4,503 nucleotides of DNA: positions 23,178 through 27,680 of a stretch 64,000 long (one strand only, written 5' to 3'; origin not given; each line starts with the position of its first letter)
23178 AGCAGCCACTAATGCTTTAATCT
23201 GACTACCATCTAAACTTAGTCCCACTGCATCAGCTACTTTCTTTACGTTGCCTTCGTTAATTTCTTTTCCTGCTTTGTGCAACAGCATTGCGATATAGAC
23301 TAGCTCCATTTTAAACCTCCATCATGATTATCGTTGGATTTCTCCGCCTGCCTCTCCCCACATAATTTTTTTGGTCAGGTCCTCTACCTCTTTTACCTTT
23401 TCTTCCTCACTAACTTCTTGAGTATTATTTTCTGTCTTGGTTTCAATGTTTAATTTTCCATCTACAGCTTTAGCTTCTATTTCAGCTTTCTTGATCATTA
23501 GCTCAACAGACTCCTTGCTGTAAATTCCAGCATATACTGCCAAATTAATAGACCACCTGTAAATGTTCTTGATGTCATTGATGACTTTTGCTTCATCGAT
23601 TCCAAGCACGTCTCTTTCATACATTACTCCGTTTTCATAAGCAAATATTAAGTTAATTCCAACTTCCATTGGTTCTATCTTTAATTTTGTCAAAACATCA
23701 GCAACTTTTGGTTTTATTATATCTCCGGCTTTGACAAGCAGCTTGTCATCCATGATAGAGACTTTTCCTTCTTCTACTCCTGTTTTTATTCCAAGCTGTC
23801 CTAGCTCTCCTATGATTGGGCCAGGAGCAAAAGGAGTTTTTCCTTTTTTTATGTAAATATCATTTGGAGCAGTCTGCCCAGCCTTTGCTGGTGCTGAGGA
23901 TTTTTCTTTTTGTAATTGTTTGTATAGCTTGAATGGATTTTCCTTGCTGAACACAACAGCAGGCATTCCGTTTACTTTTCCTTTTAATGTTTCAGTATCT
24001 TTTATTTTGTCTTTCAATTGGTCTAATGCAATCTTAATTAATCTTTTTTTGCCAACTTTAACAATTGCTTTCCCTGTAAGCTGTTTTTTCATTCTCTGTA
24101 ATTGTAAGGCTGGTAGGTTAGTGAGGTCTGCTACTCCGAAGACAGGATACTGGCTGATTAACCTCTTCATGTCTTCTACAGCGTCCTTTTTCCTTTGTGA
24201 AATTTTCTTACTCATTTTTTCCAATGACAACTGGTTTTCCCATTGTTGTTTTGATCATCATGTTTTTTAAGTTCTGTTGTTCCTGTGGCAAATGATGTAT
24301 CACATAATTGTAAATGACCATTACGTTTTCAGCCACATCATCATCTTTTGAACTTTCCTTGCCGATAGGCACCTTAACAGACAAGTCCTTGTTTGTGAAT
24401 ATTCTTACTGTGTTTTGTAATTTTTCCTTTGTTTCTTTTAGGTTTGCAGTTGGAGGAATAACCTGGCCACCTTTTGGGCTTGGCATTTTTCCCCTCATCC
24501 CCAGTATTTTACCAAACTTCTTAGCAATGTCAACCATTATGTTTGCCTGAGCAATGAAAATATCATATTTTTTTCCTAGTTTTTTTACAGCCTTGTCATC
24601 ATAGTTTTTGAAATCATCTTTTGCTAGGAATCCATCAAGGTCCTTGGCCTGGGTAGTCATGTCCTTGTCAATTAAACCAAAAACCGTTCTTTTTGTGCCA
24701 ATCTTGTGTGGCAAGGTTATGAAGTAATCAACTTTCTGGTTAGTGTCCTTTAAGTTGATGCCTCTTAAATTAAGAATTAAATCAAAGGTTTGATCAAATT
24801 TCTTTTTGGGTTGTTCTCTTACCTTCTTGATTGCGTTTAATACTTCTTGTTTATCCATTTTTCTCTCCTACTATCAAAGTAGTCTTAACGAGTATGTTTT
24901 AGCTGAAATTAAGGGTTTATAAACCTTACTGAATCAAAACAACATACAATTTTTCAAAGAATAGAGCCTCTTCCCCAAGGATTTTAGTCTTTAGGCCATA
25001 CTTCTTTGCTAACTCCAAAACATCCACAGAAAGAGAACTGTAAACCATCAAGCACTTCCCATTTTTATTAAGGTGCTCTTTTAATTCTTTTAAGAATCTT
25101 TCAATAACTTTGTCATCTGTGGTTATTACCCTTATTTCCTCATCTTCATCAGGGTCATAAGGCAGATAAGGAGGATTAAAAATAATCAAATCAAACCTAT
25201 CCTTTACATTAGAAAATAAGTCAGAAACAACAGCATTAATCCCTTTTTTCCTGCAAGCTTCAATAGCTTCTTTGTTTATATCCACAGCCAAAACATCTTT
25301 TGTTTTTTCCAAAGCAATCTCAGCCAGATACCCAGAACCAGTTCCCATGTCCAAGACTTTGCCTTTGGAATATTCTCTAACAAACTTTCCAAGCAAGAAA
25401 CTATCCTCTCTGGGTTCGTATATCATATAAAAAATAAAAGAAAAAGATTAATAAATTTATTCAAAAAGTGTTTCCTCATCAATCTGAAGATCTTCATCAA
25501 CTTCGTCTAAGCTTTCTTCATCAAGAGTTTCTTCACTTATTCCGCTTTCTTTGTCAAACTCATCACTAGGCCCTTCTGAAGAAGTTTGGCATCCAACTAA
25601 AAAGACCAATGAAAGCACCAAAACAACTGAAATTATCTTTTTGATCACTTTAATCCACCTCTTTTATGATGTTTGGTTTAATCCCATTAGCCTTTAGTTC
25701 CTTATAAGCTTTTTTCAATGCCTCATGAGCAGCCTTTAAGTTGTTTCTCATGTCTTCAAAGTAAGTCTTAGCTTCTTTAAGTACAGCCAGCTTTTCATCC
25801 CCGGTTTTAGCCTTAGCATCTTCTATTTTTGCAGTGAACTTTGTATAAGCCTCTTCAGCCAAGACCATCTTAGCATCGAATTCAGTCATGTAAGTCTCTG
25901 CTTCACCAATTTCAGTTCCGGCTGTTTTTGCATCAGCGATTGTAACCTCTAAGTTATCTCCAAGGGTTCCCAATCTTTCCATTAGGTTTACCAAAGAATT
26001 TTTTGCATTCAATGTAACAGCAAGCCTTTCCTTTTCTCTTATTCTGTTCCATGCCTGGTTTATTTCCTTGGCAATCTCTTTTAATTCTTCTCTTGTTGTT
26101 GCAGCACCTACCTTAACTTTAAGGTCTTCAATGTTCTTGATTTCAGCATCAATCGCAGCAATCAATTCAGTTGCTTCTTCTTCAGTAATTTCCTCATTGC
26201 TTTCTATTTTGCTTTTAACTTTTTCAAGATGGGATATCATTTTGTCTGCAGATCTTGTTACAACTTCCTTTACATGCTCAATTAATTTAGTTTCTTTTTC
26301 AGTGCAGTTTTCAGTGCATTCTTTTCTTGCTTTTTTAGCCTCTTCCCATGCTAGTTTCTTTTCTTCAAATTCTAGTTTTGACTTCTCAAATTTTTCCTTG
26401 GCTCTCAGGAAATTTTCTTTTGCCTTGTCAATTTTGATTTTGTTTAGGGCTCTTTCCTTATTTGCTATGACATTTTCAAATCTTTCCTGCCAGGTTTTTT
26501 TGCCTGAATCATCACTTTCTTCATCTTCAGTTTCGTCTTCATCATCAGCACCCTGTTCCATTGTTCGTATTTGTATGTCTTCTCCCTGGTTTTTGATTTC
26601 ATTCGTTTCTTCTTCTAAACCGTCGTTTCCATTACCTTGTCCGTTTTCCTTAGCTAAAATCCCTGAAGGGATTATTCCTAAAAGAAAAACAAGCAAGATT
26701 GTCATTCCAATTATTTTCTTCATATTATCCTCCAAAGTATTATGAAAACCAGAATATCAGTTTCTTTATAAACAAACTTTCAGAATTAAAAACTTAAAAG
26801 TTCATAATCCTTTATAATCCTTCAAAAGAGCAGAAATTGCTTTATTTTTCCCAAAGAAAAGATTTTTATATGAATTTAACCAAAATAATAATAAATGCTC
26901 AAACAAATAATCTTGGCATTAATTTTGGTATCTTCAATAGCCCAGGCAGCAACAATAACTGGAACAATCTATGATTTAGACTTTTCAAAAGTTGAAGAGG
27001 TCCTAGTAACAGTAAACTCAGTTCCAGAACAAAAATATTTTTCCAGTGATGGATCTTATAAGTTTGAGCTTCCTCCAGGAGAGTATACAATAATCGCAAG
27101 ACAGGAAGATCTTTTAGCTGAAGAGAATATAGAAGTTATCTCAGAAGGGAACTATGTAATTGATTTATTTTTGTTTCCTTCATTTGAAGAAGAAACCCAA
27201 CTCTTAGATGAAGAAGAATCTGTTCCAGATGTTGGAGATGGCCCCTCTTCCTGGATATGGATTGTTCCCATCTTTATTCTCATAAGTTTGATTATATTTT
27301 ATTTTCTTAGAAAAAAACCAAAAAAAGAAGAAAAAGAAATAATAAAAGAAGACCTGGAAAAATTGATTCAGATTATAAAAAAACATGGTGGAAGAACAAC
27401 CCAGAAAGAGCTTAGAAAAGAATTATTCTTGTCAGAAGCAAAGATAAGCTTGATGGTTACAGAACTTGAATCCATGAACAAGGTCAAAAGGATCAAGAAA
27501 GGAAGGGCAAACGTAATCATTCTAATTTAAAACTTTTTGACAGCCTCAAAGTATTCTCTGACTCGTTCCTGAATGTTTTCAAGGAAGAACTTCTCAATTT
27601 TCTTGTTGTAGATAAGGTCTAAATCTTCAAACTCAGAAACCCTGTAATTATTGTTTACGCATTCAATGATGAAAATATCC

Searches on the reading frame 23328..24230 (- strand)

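Call 8: search_protein_families(library=pfam, proteins=[window:23328-24230:-], max_evalue=0.001)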
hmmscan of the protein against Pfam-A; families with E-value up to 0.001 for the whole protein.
window:23328-24230:- (300 aa): 2 families
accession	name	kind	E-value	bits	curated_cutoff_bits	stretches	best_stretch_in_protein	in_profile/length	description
PF00466.25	Ribosomal_L10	-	3.9e-19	69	22.8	1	10-109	2-98/100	Ribosomal protein L10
PF17777.6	RL10P_insert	-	2.1e-17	63.2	29.1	1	115-185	1-71/71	Insertion domain in 60S ribosomal protein L10P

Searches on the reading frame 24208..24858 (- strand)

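Call 8: search_protein_families(library=pfam, proteins=[window:24208-24858:-], max_evalue=0.001)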
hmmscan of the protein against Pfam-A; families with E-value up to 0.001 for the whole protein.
window:24208-24858:- (216 aa): 1 family
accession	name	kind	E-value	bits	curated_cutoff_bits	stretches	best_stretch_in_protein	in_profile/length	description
PF00687.26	Ribosomal_L1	-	1.6e-38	132.7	32.2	1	14-207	2-197/198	Ribosomal protein L1p/L10e family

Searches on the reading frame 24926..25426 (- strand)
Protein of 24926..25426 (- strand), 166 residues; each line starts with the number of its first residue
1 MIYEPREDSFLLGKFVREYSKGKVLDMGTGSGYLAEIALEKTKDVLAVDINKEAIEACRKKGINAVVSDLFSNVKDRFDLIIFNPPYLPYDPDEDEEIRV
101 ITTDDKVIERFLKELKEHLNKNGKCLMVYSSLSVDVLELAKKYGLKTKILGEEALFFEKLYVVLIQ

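Call 9: search_protein_families(library=pfam, proteins=[window:24926-25426:-], max_evalue=0.001)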
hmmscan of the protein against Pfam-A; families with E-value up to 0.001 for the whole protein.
window:24926-25426:- (166 aa): 11 families
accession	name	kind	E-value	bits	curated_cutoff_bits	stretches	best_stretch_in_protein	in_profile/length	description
PF05175.20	MTS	-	3.3e-16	59.8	23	1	10-131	22-142/170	Methyltransferase small domain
PF13847.12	Methyltransf_31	-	3.3e-09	37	27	1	21-137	4-119/145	Methyltransferase domain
PF13649.12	Methyltransf_25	-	1.6e-08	35.6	27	1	24-89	1-75/97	Methyltransferase domain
PF13489.12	Methyltransf_23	-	2.6e-08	34.2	27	1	20-143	22-132/164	Methyltransferase domain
PF08241.18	Methyltransf_11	-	1.7e-07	32.2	21.2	1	25-83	1-66/95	Methyltransferase domain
PF07021.18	MetW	-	1.2e-05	25.4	21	1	6-83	1-81/193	Methionine biosynthesis protein MetW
PF08242.18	Methyltransf_12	-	1.9e-05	25.8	30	1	25-62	1-45/98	Methyltransferase domain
PF06325.19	PrmA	-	2.1e-05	24.6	22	1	21-65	162-208/296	Ribosomal protein L11 methyltransferase (PrmA)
PF10354.15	BMT5-like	-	6.5e-05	23.7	24.7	1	49-146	63-149/168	rRNA (uridine-N3-)-methyltransferase BTM5-like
PF13679.12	Methyltransf_32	-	0.00017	22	27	1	16-61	21-72/143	Methyltransferase domain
PF07669.17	Eco57I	-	0.00044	20.8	25.3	0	65-131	58-136/171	Eco57I restriction-modification methylase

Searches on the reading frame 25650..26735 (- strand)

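Call 9: search_protein_families(library=pfam, proteins=[window:25650-26735:-], max_evalue=0.001)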
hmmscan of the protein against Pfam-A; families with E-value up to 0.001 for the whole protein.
window:25650-26735:- (361 aa): 1 family
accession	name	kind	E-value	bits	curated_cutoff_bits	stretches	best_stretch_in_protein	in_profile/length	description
PF00981.22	Rota_NS53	-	0.00077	18.9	22.4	1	142-268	360-486/488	Rotavirus RNA-binding Protein 53 (NS53)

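Call 63: search_protein_families(library=ncbifam, proteins=[window:25650-26735:-], max_evalue=0.01)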
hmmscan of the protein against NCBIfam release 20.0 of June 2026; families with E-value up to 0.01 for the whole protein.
window:25650-26735:- (361 aa): 1 family
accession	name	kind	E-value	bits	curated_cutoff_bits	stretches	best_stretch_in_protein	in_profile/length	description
NF058640.1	PlzR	equivalog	0.0044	17.1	80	0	189-246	23-80/87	PlzR type 4 pili assembly inhibitor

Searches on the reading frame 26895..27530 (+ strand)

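Call 9: search_protein_families(library=pfam, proteins=[window:26895-27530:+], max_evalue=0.001)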
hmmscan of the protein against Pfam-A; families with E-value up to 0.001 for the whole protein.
window:26895-27530:+ (211 aa): 2 families
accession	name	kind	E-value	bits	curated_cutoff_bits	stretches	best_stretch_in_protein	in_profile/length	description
PF24034.1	DUF7343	-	5e-15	55.6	27.6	1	152-210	3-61/62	Domain of unknown function (DUF7343)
PF13620.12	CarboxypepD_reg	-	1.1e-05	26.1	32.3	1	20-85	1-73/82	Carboxypeptidase regulatory-like domain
